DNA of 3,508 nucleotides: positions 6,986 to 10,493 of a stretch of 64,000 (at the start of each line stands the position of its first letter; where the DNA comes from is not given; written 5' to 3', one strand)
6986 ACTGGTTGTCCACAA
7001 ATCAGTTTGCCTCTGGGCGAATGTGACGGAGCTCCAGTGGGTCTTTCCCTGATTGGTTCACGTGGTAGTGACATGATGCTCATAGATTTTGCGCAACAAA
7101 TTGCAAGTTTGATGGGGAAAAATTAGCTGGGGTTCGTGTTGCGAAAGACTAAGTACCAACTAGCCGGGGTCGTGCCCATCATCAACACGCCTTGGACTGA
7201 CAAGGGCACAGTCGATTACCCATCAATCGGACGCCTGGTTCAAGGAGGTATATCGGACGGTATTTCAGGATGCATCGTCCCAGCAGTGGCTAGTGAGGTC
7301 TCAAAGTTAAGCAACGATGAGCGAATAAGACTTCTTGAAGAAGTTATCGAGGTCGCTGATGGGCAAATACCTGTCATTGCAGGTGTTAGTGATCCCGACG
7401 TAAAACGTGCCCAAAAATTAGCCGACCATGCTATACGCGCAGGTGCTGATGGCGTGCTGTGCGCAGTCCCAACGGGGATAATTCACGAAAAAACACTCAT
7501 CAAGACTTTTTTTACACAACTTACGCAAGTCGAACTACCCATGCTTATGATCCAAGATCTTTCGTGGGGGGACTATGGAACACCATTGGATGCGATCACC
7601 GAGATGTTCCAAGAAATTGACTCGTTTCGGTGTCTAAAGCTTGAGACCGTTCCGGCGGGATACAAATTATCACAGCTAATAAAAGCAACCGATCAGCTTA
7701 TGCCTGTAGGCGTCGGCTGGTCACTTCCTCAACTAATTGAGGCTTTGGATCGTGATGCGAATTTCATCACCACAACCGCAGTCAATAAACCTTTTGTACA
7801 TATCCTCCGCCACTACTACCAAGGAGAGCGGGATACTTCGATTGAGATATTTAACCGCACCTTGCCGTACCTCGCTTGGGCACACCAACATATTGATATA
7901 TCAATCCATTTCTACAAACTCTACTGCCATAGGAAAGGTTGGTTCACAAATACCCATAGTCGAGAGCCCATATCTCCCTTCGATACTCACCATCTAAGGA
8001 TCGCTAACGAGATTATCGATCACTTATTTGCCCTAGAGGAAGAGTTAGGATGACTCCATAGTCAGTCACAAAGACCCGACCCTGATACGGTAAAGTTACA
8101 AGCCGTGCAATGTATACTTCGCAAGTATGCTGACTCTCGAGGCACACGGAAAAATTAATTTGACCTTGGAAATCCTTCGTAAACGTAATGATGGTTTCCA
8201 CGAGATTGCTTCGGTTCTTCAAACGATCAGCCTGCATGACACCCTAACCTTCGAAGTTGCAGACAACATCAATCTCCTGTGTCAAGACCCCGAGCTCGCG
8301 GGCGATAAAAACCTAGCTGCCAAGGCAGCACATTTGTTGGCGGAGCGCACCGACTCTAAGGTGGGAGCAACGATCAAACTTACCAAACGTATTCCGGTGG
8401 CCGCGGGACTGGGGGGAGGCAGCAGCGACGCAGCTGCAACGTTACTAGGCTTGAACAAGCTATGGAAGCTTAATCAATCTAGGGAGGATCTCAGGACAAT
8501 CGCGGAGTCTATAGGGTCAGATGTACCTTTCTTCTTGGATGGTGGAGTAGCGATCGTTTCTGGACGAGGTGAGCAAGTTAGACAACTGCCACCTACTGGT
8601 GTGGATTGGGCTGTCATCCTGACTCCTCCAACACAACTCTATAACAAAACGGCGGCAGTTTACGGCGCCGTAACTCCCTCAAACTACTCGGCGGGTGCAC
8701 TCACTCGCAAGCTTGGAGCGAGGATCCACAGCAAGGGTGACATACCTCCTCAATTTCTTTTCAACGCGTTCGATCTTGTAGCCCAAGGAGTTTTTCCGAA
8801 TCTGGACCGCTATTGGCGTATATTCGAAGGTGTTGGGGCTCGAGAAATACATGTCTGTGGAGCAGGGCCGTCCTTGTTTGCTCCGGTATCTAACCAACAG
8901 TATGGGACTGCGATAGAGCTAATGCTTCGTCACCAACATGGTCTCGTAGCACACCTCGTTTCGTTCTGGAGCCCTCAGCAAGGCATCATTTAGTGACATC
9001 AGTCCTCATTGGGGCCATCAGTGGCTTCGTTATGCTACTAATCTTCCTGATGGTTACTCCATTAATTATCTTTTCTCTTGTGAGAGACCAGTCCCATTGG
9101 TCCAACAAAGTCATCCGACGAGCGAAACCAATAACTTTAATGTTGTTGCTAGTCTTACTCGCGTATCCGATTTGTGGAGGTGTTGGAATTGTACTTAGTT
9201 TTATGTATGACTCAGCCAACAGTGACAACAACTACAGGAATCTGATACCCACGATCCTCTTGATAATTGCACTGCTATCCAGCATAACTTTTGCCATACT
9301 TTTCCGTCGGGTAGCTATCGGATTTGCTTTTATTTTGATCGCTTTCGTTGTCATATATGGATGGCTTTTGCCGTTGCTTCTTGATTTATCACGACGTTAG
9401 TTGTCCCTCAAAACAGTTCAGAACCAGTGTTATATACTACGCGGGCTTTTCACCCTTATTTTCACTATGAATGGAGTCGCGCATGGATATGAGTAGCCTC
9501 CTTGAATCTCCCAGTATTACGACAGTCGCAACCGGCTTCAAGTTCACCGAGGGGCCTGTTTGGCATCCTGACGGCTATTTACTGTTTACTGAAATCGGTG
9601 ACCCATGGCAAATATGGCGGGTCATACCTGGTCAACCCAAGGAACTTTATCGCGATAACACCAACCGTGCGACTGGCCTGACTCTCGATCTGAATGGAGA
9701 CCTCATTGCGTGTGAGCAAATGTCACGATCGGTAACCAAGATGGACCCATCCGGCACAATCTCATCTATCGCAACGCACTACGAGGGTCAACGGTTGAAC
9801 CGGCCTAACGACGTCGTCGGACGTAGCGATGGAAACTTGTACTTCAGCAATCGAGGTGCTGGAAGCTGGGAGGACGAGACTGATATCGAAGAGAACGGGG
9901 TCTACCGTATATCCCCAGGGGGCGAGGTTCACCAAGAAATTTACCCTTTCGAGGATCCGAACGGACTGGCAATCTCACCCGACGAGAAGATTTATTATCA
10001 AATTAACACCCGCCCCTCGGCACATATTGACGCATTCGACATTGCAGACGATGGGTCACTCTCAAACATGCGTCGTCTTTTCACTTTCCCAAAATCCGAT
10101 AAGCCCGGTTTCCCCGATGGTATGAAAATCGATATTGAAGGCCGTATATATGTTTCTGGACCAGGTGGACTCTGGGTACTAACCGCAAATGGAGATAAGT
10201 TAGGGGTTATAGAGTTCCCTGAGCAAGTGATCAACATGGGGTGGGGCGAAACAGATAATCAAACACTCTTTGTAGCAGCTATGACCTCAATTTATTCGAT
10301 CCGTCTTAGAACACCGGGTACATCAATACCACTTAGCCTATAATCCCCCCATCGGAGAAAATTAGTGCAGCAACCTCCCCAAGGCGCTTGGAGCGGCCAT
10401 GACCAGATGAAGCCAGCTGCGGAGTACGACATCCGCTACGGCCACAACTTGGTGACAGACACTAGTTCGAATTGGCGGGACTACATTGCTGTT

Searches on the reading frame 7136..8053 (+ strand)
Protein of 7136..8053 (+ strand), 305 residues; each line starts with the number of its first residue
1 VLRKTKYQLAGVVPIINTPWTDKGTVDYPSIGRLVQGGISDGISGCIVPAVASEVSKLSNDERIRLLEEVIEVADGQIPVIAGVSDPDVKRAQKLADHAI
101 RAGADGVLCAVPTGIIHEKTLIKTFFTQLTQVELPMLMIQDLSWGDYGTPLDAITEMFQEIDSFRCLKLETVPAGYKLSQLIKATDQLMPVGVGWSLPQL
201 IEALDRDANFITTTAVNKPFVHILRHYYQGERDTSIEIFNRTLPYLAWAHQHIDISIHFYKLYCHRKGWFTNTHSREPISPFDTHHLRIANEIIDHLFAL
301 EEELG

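Call 52: search_protein_families(library=pfam, proteins=[window:7136-8053:+], max_evalue=0.0001)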
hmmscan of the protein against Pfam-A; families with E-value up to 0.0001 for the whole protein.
window:7136-8053:+ (305 aa): 1 family
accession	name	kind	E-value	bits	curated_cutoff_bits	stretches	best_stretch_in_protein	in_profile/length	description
PF00701.28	DHDPS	-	4.1e-22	78.7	22.1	1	9-138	2-132/289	Dihydrodipicolinate synthetase family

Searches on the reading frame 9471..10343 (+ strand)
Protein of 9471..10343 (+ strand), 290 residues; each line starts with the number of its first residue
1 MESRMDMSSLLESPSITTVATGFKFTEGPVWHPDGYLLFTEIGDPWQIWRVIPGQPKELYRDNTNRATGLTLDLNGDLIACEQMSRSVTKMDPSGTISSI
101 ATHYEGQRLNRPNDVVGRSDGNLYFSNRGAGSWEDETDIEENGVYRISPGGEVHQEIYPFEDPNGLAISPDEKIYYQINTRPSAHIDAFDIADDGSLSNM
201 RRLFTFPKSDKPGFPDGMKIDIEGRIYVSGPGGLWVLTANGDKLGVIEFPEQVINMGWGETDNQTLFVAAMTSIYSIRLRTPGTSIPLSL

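Call 49: find_encoding_contigs(protein=window:9471-10343:+, flank=10000, max_places=1)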
Protein window:9471-10343:+ (290 aa): 1 contig read that carries it; 1 place shown.
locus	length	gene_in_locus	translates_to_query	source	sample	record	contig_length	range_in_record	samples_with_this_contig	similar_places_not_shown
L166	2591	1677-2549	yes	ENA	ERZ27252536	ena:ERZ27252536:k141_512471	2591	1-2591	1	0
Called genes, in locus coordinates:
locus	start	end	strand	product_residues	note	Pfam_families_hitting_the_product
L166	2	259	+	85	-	?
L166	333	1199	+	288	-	PF00288:GHMP_kinases_N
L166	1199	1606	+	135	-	-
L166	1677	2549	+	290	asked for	PF08450:SGL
